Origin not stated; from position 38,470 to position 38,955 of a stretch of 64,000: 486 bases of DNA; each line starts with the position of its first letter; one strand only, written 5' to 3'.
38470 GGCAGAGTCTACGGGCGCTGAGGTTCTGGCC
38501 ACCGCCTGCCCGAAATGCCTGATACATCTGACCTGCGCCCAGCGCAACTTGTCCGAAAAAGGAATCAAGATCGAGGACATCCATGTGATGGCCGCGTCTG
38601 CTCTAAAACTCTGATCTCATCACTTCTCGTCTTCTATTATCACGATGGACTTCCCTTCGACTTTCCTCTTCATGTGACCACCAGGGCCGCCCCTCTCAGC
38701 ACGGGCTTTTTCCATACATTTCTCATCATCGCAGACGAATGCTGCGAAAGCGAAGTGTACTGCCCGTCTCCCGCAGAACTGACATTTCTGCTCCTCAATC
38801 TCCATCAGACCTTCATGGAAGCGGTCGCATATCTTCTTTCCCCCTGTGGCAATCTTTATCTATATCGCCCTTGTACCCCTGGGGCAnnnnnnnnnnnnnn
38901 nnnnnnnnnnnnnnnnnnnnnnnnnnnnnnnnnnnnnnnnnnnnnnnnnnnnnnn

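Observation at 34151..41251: Hdr cluster with one bifurcating core but two alternative disulfide-reductase modules, split by an EF-Tu-like pseudo-GTPase and an antisense Zn-ribbon ORF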

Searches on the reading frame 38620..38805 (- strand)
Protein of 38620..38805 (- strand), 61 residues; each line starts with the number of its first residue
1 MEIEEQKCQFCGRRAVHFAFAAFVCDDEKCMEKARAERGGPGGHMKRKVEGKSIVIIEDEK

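Call 3: search_protein_families(library=pfam, proteins=[window:38620-38805:-], max_evalue=0.01)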
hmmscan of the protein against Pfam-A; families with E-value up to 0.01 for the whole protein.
window:38620-38805:- (61 aa): 0 families

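Call 4: search_protein_families(library=ncbifam, proteins=[window:38620-38805:-], max_evalue=0.01)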
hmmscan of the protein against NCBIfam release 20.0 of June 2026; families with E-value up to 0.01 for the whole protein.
window:38620-38805:- (61 aa): 0 families

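Call 61: search_protein_representatives(protein=window:38620-38805:-)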
Query: 61 residues. Proteins with E-value up to 0.001 (for the whole library): 32; up to 1e-10: 11; up to 1e-30: 0. The best 32 are listed.
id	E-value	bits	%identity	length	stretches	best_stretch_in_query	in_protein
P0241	1.4e-19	84.9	70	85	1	3-55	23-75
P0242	4.6e-19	83.2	64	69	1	1-60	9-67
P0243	2.1e-17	78.0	61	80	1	2-55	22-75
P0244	9.2e-17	76.0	59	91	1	2-55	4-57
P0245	2.4e-15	71.5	67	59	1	4-49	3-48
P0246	1.5e-14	69.1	59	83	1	1-60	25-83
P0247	5.0e-14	67.4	62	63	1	1-52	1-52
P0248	7.3e-14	66.9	65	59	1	3-48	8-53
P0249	1.9e-12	62.5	62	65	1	3-44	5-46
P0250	4.8e-12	61.2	54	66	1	1-50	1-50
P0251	8.7e-12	60.4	56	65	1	5-49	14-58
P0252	1.6e-10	56.4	55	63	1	5-48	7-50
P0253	5.9e-10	54.6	47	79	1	2-54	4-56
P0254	7.6e-10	54.3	53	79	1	3-51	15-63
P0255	9.9e-10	53.9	74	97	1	21-55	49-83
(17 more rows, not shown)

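Call 69: find_homologous_proteins(query=window:38620-38805:-, max_evalue=0.001)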
Query window:38620-38805:- (61 aa): 19 proteins with E <= 0.001 among 19 candidates.
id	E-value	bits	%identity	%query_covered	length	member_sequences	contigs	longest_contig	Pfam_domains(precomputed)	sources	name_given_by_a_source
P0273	1.0e-31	125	93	100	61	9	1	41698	-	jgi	jgi:hypothetical protein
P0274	9.7e-29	115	89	100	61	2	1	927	-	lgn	-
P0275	6.9e-25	103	78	98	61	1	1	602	-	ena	-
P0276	6.9e-24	100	73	98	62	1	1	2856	-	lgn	-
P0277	9.9e-23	96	73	98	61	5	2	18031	-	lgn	-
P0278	2.2e-21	92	73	98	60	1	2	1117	-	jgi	jgi:hypothetical protein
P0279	8.4e-20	87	67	95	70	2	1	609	-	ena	-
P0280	2.4e-19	86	69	90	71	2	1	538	-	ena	-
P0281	2.5e-19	86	66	100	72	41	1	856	-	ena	-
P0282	1.2e-18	83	69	90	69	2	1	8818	-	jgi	jgi:hypothetical protein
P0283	2.9e-18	82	62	100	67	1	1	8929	-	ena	-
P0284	3.5e-18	82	77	79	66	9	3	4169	-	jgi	jgi:hypothetical protein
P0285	3.7e-18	82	64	100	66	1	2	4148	-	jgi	jgi:hypothetical protein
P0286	6.7e-18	81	61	97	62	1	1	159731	-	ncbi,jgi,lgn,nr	ncbi:MAG: hypothetical protein LBG62_05445 [Candidatus Methanoplasma sp.]|jgi:hypothetical protein|n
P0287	2.8e-17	79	73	79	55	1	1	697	-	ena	-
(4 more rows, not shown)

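Call 70: find_encoding_contigs(protein=P0286, flank=9000, max_places=1)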
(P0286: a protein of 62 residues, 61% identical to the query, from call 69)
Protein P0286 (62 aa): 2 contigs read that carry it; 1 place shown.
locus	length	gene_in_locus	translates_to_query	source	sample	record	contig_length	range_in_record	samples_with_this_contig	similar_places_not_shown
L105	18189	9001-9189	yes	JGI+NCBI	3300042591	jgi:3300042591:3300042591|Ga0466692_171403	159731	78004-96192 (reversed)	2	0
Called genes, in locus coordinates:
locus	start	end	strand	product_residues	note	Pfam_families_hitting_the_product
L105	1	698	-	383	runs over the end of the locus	PF01494:FAD_binding_3, PF05834:Lycopene_cycl (faint), PF13450:NAD_binding_8 (weak)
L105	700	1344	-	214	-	PF00923:TAL_FSA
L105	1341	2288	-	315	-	PF02779:Transket_pyr, PF02780:Transketolase_C, PF22613:Transketolase_C_1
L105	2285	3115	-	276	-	PF00456:Transketolase_N, PF13292:DXP_synthase_N, PF00676:E1_dh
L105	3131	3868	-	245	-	PF00705:PCNA_N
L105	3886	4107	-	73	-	PF01096:Zn_ribbon_TFIIS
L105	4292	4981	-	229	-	-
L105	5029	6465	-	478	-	-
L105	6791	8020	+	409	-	PF00753:Lactamase_B, PF12706:Lactamase_B_2 (faint), PF10996:Beta-Casp, PF07521:RMMBL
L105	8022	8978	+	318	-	PF02749:QRPTase_N, PF01729:QRPTase_C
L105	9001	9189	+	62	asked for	-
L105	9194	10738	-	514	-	PF02142:MGS, PF01808:AICARFT_IMPCHas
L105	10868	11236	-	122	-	-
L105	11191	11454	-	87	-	-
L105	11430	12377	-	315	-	-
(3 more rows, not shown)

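Call 78: predict_structure(alignment_id=A5)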
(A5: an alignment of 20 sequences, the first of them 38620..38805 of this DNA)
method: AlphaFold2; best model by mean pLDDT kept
length: 61 residues; sequences in the alignment: 20
mean_pLDDT: 72.7   pTM: 0.49
mean pLDDT of the five models: 72.7, 71.7, 71.4, 69.9, 67.6
residues with pLDDT >= 90: 13; 70-90: 24; 50-70: 13; < 50: 11
segments of 3 or more residues with pLDDT < 50: 51-61
pLDDT, mean of each block of 10 residues (from residue 1): 83 90 90 78 54 45 40
secondary structure, 60 per line:
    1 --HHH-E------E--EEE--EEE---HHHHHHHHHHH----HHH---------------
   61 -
elements in order: E17-19 E22-24 H28-38

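Call 83: fold_search(model_id=the predicted structure, library=pdb)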
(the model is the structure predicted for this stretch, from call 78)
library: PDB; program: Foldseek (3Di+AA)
matches with E <= 10: 137; with E <= 0.001: 0
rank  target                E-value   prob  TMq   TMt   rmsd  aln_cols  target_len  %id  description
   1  9fhl_P                1.4e-01  0.35  0.40  0.44   3.2        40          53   25  High-resolution cryo-EM structure of Saccharolobus solfataricus 30S ribosomal subunit bound to mRNA and initiator tRNA (released 2025-01-15)
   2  4oln_B                1.9e-01  0.57  0.39  0.36   2.4        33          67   27  Ancestral Steroid Receptor 1 in complex with estrogen response element DNA (released 2014-10-29)
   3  2env_MODEL_1_A        2.7e-01  0.21  0.39  0.30   6.7        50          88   22  Solution structure of the C4-type zinc finger domain from human Peroxisome proliferator-activated receptor del (released 2008-04-08)
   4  1ga5_F                3.2e-01  0.38  0.36  0.29   1.9        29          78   31  CRYSTAL STRUCTURE OF THE ORPHAN NUCLEAR RECEPTOR REV-ERB(ALPHA) DNA-BINDING DOMAIN BOUND TO ITS COGNATE RESPONSE ELEME (released 2001-11-16)
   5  7oyb_d2               3.8e-01  0.20  0.40  0.43   3.1        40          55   15  Cryo-EM structure of the 6 hpf zebrafish embryo 80S ribosome (released 2022-07-13)
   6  1kb2_B                4.2e-01  0.23  0.40  0.31   3.0        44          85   36  Crystal Structure of VDR DNA-binding Domain Bound to Mouse Osteopontin (SPP) Response Element (released 2002-05-03)
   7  8hbm_F                5.0e-01  0.25  0.38  0.33   2.6        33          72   30  Structural basis of the farnesoid X receptor/retinoid X receptor heterodimer on inverted repeat DNA (released 2023-06-14)
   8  4ond_B                5.0e-01  0.18  0.36  0.31  11.1        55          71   22  Ancestral Steroid Receptor 2 DBD helix mutant - ERE DNA complex (released 2014-10-29)
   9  4ond_E                5.0e-01  0.18  0.36  0.32  11.0        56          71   21  Ancestral Steroid Receptor 2 DBD helix mutant - ERE DNA complex (released 2014-10-29)
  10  4aa6_F                5.4e-01  0.23  0.38  0.34   3.4        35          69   23  The oestrogen receptor recognizes an imperfectly palindromic response element through an alternative side-chain confor (released 2011-12-14)
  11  4aa6_E                5.4e-01  0.18  0.36  0.33   5.2        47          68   19  The oestrogen receptor recognizes an imperfectly palindromic response element through an alternative side-chain confor (released 2011-12-14)
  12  2han_A                5.9e-01  0.30  0.36  0.29   1.8        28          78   28  Structural basis of heterodimeric ecdysteroid receptor interaction with natural response element hsp27 gene promoter (released 2007-05-22)
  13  1r0o_A                7.1e-01  0.23  0.35  0.29   1.7        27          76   30  Crystal Structure of the Heterodimeric Ecdysone Receptor DNA-binding Complex (released 2003-10-21)
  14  7xvn_B                7.1e-01  0.18  0.37  0.32   3.2        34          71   20  Structural basis for DNA recognition feature of retinoid-related orphan receptors (released 2023-11-29)
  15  1ga5_B                7.1e-01  0.14  0.40  0.33  12.2        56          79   20  CRYSTAL STRUCTURE OF THE ORPHAN NUCLEAR RECEPTOR REV-ERB(ALPHA) DNA-BINDING DOMAIN BOUND TO ITS COGNATE RESPONSE ELEME (released 2001-11-16)
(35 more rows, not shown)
